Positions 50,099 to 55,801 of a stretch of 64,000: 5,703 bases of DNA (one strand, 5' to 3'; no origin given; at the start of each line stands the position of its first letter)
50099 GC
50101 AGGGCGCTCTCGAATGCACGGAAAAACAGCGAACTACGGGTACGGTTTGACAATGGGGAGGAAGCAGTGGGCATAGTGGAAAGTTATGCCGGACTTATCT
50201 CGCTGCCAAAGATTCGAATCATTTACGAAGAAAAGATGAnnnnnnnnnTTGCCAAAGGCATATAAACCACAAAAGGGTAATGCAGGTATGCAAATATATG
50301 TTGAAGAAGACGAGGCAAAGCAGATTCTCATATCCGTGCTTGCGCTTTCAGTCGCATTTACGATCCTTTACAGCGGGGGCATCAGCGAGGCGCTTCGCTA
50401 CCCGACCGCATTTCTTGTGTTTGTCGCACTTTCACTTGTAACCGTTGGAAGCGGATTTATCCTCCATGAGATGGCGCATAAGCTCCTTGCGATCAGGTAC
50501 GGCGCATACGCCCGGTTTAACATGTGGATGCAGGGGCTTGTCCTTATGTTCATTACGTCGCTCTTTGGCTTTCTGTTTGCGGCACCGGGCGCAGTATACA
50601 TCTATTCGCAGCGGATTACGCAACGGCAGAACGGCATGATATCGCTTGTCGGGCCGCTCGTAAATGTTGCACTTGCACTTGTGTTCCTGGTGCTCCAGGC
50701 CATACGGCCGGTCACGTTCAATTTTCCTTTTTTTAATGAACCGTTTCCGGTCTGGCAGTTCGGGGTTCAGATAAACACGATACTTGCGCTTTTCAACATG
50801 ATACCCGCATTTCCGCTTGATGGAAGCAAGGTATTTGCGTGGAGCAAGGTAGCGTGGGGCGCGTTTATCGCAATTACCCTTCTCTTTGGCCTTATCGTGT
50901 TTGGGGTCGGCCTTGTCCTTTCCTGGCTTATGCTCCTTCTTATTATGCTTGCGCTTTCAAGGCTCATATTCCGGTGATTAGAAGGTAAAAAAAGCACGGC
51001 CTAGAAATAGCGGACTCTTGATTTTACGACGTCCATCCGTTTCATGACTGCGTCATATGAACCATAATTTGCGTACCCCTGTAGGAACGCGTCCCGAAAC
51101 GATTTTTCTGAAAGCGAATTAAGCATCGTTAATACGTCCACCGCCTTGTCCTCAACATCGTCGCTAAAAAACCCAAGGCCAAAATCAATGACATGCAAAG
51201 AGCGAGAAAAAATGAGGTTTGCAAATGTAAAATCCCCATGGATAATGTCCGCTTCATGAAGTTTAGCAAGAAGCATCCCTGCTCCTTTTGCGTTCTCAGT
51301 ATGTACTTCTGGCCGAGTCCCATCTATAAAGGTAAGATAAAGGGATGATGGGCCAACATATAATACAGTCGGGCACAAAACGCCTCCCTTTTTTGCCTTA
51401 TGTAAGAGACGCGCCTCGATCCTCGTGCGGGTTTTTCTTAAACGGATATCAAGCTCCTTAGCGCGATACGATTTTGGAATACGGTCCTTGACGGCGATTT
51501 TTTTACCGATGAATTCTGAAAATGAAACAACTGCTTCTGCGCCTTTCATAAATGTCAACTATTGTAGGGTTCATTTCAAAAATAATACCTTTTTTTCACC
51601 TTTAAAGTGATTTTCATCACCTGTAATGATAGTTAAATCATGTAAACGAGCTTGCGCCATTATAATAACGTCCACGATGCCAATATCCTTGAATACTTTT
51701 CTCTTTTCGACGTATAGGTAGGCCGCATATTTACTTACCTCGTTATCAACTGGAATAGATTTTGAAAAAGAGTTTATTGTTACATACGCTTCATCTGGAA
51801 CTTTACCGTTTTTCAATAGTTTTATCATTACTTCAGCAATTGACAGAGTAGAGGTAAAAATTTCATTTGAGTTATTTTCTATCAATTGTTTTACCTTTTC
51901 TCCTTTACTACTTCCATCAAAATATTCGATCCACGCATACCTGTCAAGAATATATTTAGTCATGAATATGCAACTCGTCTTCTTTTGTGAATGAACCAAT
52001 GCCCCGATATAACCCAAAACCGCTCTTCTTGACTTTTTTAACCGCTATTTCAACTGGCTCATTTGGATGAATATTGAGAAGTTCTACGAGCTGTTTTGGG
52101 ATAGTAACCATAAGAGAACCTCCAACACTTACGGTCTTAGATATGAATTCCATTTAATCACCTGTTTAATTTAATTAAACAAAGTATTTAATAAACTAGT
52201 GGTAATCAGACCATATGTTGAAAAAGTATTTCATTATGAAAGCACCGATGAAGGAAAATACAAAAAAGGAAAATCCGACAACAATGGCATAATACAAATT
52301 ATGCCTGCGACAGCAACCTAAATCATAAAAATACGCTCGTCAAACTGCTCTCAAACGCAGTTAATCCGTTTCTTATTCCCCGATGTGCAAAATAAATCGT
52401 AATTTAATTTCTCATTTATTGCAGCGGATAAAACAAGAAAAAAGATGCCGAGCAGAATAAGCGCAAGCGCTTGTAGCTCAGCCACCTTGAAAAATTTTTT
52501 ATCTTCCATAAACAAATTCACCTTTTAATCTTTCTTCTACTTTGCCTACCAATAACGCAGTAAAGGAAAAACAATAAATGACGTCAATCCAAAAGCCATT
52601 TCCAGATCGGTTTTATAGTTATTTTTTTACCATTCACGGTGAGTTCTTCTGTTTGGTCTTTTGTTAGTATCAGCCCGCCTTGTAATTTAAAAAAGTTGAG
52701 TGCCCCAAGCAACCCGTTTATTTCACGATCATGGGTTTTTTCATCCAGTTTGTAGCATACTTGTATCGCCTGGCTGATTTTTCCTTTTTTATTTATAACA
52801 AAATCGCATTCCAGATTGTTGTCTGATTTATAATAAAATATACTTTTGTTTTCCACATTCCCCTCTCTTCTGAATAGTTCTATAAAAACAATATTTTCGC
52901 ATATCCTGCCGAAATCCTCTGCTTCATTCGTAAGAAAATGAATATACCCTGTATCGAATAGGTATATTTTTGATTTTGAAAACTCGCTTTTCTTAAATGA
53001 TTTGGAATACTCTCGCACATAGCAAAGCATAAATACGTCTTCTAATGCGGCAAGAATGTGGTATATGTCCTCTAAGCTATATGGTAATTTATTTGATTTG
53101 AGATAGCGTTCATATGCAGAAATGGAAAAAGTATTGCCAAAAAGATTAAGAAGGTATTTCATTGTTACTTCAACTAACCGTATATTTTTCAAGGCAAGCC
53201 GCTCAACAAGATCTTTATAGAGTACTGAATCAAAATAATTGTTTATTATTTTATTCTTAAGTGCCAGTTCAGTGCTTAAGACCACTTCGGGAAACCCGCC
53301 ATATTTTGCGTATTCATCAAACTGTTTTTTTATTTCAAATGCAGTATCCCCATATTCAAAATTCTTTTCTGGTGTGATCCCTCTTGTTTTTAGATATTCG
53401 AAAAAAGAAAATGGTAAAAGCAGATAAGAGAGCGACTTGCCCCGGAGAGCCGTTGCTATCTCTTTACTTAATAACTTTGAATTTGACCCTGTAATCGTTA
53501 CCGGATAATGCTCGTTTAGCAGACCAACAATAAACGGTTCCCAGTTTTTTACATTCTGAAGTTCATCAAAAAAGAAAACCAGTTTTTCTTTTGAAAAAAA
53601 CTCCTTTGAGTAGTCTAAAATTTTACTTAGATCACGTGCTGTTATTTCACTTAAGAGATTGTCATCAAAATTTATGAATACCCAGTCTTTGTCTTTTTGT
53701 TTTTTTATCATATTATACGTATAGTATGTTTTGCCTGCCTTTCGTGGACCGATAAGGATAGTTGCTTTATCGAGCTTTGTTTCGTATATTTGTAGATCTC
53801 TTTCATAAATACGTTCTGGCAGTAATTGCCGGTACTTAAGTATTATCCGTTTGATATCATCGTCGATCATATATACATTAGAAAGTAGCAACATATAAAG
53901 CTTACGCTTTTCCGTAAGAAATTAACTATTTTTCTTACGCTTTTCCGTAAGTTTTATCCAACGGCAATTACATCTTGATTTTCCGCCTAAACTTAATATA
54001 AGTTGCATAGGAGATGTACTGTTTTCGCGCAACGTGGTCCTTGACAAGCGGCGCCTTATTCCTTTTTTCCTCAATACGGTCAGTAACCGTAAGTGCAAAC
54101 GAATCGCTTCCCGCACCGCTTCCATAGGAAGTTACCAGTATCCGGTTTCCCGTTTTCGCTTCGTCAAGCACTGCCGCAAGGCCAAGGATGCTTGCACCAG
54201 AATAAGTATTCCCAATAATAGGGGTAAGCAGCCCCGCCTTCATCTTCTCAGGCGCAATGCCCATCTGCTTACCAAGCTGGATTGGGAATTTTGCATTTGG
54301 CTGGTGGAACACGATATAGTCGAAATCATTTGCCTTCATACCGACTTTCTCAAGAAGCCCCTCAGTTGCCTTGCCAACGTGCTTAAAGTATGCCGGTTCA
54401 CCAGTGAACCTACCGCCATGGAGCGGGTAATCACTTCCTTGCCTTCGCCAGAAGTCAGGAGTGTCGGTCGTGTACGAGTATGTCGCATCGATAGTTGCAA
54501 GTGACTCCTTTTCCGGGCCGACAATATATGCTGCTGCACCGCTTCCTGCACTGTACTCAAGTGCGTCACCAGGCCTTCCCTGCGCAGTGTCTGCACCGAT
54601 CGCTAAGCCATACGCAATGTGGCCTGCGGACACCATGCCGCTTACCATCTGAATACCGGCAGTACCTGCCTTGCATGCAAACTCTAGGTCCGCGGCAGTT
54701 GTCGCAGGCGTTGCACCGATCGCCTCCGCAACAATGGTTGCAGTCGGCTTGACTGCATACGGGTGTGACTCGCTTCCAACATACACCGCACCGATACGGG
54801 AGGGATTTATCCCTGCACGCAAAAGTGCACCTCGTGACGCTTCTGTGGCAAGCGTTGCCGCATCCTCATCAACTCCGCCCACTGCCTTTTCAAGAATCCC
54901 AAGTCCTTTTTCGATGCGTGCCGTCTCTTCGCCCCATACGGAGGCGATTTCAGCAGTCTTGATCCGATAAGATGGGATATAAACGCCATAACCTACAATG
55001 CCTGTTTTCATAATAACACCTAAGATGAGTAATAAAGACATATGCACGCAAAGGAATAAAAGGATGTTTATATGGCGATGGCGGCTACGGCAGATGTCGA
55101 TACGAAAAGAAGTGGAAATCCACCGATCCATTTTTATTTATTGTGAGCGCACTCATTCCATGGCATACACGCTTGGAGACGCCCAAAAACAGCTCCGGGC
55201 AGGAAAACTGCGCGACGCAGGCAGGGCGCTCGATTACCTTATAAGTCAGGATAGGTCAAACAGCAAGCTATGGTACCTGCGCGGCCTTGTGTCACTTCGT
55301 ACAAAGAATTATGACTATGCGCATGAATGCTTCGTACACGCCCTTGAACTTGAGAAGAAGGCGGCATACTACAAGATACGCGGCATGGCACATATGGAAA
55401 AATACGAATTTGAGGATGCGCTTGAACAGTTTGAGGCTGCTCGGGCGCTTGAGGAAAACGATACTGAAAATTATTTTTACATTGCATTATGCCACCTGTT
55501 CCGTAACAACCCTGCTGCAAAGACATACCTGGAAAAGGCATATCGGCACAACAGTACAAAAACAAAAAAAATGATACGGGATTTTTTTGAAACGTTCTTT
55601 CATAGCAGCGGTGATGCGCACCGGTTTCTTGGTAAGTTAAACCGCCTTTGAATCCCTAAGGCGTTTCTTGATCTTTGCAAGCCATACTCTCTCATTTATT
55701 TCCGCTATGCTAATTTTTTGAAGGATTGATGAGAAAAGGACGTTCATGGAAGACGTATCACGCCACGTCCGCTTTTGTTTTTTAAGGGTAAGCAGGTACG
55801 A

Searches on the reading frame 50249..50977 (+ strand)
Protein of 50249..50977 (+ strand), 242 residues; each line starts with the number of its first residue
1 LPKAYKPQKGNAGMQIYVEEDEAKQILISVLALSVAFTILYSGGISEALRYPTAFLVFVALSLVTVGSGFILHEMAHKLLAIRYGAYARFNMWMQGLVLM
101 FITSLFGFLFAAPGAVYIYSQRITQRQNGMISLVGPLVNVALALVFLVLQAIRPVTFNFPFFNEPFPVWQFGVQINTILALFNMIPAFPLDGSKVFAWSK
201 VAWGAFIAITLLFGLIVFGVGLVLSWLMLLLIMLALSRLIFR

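Call 43: search_protein_families(library=pfam, max_evalue=0.00001, proteins=[window:50249-50977:+])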
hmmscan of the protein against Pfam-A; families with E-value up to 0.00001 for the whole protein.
window:50249-50977:+ (242 aa): 1 family
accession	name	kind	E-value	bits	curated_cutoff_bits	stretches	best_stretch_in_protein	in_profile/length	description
PF02163.28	Peptidase_M50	-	7.9e-10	38.9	27.2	0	167-196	161-190/221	Peptidase family M50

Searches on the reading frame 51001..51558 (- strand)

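Call 43: search_protein_families(library=pfam, max_evalue=0.00001, proteins=[window:51001-51558:-])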
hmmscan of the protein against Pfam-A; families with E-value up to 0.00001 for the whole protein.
window:51001-51558:- (185 aa): 1 family
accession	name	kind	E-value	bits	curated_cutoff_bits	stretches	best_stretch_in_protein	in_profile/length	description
PF01636.29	APH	-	2.7e-06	27.7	23.2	0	105-169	170-237/239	Phosphotransferase enzyme family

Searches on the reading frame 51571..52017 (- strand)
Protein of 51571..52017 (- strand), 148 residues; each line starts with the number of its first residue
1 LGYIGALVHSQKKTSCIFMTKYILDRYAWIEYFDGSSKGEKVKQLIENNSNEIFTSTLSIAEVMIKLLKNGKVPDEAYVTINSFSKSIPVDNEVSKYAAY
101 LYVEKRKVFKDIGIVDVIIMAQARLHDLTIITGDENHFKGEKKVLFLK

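Call 43: search_protein_families(library=pfam, max_evalue=0.00001, proteins=[window:51571-52017:-])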
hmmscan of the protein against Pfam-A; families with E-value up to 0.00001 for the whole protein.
window:51571-52017:- (148 aa): 1 family
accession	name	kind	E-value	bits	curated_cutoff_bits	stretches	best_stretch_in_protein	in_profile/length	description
PF01850.27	PIN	-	4.2e-16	60.1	23.6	1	22-137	1-114/120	PIN domain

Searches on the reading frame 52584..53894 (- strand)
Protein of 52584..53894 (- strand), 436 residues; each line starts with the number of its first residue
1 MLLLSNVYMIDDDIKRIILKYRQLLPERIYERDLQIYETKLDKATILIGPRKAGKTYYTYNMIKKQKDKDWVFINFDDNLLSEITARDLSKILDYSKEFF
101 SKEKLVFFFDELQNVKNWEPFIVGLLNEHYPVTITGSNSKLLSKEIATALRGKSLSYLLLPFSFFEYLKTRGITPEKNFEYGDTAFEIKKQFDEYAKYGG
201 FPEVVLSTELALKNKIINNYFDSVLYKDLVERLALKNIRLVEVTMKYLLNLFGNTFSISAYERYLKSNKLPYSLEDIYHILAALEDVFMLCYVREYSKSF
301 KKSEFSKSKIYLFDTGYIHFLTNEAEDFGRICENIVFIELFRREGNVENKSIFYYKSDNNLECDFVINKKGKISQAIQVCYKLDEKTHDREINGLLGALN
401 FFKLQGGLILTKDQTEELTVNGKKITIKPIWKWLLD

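Call 43: search_protein_families(library=pfam, max_evalue=0.00001, proteins=[window:52584-53894:-])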
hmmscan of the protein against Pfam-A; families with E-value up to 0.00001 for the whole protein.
window:52584-53894:- (436 aa): 2 families
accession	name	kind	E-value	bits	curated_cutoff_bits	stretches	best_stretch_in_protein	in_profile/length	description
PF13173.12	AAA_14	-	2.5e-30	105.6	27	1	43-168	3-129/129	AAA domain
PF13635.12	DUF4143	-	2.3e-19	70.2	28.1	1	227-381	2-159/160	Domain of unknown function (DUF4143)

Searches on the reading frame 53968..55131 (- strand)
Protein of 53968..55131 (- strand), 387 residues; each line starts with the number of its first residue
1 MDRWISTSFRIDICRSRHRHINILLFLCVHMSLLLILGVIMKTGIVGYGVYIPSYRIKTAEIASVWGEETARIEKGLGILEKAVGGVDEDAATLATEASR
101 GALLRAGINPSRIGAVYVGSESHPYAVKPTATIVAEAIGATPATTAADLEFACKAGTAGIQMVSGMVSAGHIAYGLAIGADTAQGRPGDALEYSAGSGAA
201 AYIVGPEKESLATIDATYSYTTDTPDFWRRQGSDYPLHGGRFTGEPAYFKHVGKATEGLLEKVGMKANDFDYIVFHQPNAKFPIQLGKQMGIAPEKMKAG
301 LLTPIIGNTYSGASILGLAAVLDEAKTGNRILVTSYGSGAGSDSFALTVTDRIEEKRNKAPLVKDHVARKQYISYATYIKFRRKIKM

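Call 43: search_protein_families(library=pfam, max_evalue=0.00001, proteins=[window:53968-55131:-])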
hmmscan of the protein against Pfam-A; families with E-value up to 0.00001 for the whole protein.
window:53968-55131:- (387 aa): 3 families
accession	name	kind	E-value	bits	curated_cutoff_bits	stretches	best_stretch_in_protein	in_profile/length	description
PF08541.16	ACP_syn_III_C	-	1.1e-09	38.7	26.6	1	260-344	1-85/90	3-Oxoacyl-[acyl-carrier-protein (ACP)] synthase III C terminal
PF08540.16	HMG_CoA_synt_C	-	3.2e-07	30.7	25.1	0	296-358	143-210/280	Hydroxymethylglutaryl-coenzyme A synthase C terminal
PF00108.29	Thiolase_N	-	7.1e-06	26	26.4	0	89-181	21-113/260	Thiolase, N-terminal domain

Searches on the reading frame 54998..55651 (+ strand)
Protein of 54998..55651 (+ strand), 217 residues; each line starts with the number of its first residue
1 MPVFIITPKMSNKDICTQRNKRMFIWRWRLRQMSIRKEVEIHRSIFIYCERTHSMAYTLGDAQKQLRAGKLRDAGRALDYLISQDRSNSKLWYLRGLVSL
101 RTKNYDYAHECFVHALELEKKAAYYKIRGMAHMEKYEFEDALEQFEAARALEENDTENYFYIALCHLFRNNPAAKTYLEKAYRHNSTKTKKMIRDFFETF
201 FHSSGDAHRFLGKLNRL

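Call 43: search_protein_families(library=pfam, max_evalue=0.00001, proteins=[window:54998-55651:+])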
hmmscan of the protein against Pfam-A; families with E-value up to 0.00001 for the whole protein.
window:54998-55651:+ (217 aa): 2 families
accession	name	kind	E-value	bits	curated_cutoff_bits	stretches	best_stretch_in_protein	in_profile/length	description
PF07719.23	TPR_2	-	1.1e-08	35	27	0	90-120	2-32/34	Tetratricopeptide repeat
PF13432.12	TPR_16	-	1.9e-06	28.6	32.7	0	63-106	5-48/65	Tetratricopeptide repeat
